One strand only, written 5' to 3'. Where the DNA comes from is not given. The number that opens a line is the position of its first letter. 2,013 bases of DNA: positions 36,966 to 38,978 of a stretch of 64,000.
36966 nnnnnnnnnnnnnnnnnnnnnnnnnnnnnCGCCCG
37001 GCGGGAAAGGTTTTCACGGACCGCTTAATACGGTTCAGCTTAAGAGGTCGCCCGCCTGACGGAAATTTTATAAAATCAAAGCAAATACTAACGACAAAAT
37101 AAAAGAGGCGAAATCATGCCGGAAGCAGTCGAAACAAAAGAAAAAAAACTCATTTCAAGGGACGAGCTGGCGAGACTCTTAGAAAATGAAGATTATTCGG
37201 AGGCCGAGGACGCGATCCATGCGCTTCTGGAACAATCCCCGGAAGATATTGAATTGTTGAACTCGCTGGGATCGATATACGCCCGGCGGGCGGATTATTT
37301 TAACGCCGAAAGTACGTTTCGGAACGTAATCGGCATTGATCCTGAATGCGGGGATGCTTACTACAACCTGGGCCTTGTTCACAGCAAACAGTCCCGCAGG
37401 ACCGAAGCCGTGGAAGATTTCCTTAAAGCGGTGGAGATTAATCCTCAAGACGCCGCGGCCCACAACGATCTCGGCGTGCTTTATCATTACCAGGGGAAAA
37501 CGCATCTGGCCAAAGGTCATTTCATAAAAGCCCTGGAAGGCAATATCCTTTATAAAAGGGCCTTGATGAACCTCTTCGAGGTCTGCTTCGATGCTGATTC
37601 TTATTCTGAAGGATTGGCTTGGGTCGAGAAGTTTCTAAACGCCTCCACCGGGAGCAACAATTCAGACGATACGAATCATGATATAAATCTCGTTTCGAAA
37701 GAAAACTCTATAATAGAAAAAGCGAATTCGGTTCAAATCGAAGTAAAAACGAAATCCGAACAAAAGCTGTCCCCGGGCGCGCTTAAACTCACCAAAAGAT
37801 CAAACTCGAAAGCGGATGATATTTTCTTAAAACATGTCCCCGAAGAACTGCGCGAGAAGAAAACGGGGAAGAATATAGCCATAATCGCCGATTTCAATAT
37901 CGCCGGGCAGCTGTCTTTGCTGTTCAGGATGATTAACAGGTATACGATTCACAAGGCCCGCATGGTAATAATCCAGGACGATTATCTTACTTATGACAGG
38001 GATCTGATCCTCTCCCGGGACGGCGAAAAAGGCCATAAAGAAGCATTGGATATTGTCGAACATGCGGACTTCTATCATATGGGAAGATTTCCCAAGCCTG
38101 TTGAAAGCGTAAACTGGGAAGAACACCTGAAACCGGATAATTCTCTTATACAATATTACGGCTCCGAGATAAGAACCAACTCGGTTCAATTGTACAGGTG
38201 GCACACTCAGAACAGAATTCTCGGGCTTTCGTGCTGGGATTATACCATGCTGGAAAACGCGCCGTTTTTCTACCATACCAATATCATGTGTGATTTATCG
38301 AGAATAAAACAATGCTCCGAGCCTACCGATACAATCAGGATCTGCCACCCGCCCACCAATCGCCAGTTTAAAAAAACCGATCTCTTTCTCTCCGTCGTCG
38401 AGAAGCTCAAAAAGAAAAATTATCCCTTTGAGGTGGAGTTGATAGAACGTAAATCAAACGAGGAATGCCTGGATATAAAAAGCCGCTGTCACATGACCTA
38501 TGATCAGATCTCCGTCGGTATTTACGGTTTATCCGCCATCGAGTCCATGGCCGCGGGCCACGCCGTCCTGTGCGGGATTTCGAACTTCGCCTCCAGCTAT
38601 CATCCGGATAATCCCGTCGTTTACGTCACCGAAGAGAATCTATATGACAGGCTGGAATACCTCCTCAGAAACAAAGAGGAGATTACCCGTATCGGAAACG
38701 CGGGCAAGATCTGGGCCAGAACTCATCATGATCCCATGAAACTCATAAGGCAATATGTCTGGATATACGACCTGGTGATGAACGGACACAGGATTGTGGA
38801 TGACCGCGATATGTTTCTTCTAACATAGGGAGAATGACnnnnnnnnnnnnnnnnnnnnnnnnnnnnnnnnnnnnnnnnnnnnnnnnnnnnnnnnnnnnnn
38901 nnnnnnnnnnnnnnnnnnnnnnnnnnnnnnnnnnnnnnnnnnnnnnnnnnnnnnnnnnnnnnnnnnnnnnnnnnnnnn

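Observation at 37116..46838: Flagellin glycosylation island built from TPR-glycosyltransferase fusions and a minimal amino-sugar pathway, next to a Ser/Thr-rich giant flagellin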

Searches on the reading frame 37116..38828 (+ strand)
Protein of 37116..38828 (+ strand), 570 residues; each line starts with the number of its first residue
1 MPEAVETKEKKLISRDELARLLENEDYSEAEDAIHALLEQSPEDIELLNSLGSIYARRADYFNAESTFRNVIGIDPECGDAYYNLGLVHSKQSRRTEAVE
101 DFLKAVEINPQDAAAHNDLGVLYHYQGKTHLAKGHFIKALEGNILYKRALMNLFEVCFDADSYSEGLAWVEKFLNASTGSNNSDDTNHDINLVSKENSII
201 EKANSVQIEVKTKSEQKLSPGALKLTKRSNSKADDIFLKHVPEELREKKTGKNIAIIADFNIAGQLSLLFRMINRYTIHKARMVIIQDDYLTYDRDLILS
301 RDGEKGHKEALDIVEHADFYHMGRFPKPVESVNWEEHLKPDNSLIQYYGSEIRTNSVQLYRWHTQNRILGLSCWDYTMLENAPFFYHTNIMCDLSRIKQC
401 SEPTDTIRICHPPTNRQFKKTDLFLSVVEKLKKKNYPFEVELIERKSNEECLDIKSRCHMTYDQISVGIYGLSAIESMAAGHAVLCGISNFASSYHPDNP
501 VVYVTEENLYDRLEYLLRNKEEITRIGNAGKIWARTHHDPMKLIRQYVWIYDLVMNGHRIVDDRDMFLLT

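Call 4: search_protein_families(library=pfam, proteins=[window:37116-38828:+], max_evalue=0.01)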
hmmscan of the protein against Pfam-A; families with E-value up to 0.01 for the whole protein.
window:37116-38828:+ (570 aa): 18 families
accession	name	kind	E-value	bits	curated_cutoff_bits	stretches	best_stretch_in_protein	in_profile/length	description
PF00515.34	TPR_1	-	1.3e-15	56.8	27.8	1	80-112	2-34/34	Tetratricopeptide repeat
PF07719.23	TPR_2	-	2e-14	52.9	27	1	80-112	2-34/34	Tetratricopeptide repeat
PF13414.12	TPR_11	-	1.2e-13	50.9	26.8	1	96-127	11-42/42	TPR repeat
PF13181.12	TPR_8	-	5.7e-13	48.3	25.7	1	80-112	2-34/34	Tetratricopeptide repeat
PF13432.12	TPR_16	-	2.4e-12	47.5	32.7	2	63-113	15-65/65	Tetratricopeptide repeat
PF13431.12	TPR_17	-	4.5e-12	45.7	24.4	1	102-132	2-32/34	Tetratricopeptide repeat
PF13424.12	TPR_12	-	5.4e-10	39.8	30.1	2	80-141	4-73/77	Tetratricopeptide repeat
PF13374.12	TPR_10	-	1.3e-07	31.9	27.5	1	81-108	4-31/42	Tetratricopeptide repeat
PF14559.12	TPR_19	-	2.4e-07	31.4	25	0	21-85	1-64/68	Tetratricopeptide repeat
PF13176.12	TPR_7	-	3.4e-07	30.3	27.9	0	48-80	2-34/36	Tetratricopeptide repeat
PF13428.12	TPR_14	-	2.9e-06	27.9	23.5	0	20-52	10-42/44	Tetratricopeptide repeat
PF13371.12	TPR_9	-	1.3e-05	25.6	35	1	51-116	1-66/73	Tetratricopeptide repeat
PF13174.12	TPR_6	-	8.3e-05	23.4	26.3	0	80-111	1-32/33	Tetratricopeptide repeat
PF23914.1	TPR_CcmH_CycH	-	0.00033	20.9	42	0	19-71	95-147/158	Cytochrome c-type biogenesis protein H TPR domain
PF20308.4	TPR-S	-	0.0013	19.7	27.6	1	16-112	22-92/102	Tetratricopeptide Repeats-Sensor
PF13524.12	Glyco_trans_1_2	-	0.0015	18.9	25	1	475-546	68-141/144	Glycosyl transferase-like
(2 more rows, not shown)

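Call 5: search_protein_families(library=ncbifam, proteins=[window:37116-38828:+], max_evalue=0.001)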
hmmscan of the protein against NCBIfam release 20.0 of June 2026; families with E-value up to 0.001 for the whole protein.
window:37116-38828:+ (570 aa): 15 families
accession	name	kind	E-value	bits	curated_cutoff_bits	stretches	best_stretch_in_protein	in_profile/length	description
NF040959.1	MamA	equivalog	3.1e-17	62.7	200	1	21-141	81-201/204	magnetosome protein MamA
TIGR02521.1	type_IV_pilW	equivalog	1.1e-12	48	154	1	22-177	42-199/234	type IV pilus biogenesis/stability protein PilW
TIGR02917.1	PEP_TPR_lipo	equivalog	1.5e-12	46.3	312.2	1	21-116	339-434/899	XrtA/PEP-CTERM system TPR-repeat protein PrsT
NF033758.1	gliding_GltE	equivalog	3.4e-10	39.5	225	1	56-128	63-135/411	adventurous gliding motility TPR repeat lipoprotein GltE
NF033762.1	social_mot_Tgl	equivalog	7e-10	38.7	225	1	80-176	32-129/252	social motility TPR repeat lipoprotein Tgl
NF002725.1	PRK02603.1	equivalog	9.3e-09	35.5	143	1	80-135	73-128/173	photosystem I assembly protein Ycf3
NF047371.1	FlcA_CTERM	equivalog_domain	1.5e-07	30.3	300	0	80-141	474-535/646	periplasmic flagellar collar protein FlcA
NF008391.2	PRK11189.1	equivalog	5.8e-06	26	250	1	37-112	91-166/297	lipoprotein NlpI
NF033920.0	C39_PA2778_fam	equivalog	1.3e-05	24.8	150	1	16-109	161-254/255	PA2778 family cysteine peptidase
NF008520.0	PRK11447.1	equivalog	3e-05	22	858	0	21-77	279-335/1157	cellulose synthase complex outer membrane protein BcsC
TIGR00540.1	TPR_hemY_coli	hypoth_equivalog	3.6e-05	22.7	142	1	22-100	303-380/385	heme biosynthesis-associated TPR protein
TIGR02795.1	tol_pal_ybgF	equivalog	6.7e-05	23.5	90.1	1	16-116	7-113/119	tol-pal system protein YbgF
TIGR02552.1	LcrH_SycD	equivalog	0.0004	20.1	104.8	1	33-136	6-109/136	SycD/LcrH family type III secretion system chaperone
NF047558.1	TPR_END_plus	domain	0.00041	20.2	32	0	81-112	1-32/56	TPR end-of-group domain-containing protein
TIGR00990.1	3a0801s09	subfamily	0.00056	18.7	757.25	1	28-140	348-460/615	mitochondrial import receptor subunit TOM70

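Call 9: search_solved_structures(query=window:37116-38828:+, max_evalue=0.01, show_alignments=0)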
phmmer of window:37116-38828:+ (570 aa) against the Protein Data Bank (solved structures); distinct sequences matched with E-value up to 0.01: 109 (the best 60 are shown).
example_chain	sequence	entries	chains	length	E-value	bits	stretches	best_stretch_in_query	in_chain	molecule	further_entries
9qhb_A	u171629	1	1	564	1.1e-98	334.4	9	25-141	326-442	Engineered tetratricopeptide repeat protein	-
8bu0_A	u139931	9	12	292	2.4e-58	201.3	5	26-141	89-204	Consensus tetratricopeptide repeat protein | Crystal structure of an 8-repeat consensus TPR superhelix with Zinc. | Monomer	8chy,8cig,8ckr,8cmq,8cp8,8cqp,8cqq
9qhc_A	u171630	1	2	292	9.7e-47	163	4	25-141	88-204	Engineered tetratricopeptide repeat protein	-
7obi_A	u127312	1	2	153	1.2e-26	96.7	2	45-141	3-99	CTPR-rv4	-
7yeh_B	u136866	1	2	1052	6.8e-26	94.2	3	48-158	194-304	UDP-N-acetylglucosamine--peptide N-acetylglucosaminyltransferase 110 kDa subunit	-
7yea_A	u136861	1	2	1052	7.4e-26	94.1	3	48-158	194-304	UDP-N-acetylglucosamine--peptide N-acetylglucosaminyltransferase 110 kDa subunit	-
7ntf_A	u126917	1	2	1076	7.9e-26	94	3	48-158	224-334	Isoform 1 of UDP-N-acetylglucosamine--peptide N-acetylglucosaminyltransferase 110 kDa subu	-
1w3b_A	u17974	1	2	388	1.3e-24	89.9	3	49-154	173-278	UDP-N-ACETYLGLUCOSAMINE--PEPTIDE N-ACETYLGLUCOSAMINYLTRANSFERASE 110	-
6eou_A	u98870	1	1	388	2.6e-24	89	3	49-154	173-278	UDP-N-acetylglucosamine--peptide N-acetylglucosaminyltransferase 110 kDa subunit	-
2fo7_A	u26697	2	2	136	1.4e-21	80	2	49-141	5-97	SYNTHETIC CONSENSUS TPR PROTEIN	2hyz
8ch0_A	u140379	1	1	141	1.7e-21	79.7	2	48-141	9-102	Consensus tetratricopeptide repeat protein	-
9gzg_A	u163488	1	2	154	5.7e-21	78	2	26-126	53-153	Engineered CTPR protein with glutamic acids for conductivity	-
7y4i_A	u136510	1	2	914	1.8e-19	73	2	50-183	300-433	Probable UDP-N-acetylglucosamine--peptide N-acetylglucosaminyltransferase SPINDLY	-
8dtf_A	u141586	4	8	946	2.1e-19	72.8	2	50-183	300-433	Probable UDP-N-acetylglucosamine--peptide N-acetylglucosaminyltransferase SPINDLY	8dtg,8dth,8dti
3kd7_A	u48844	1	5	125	8e-17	64.3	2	46-127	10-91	CTPR390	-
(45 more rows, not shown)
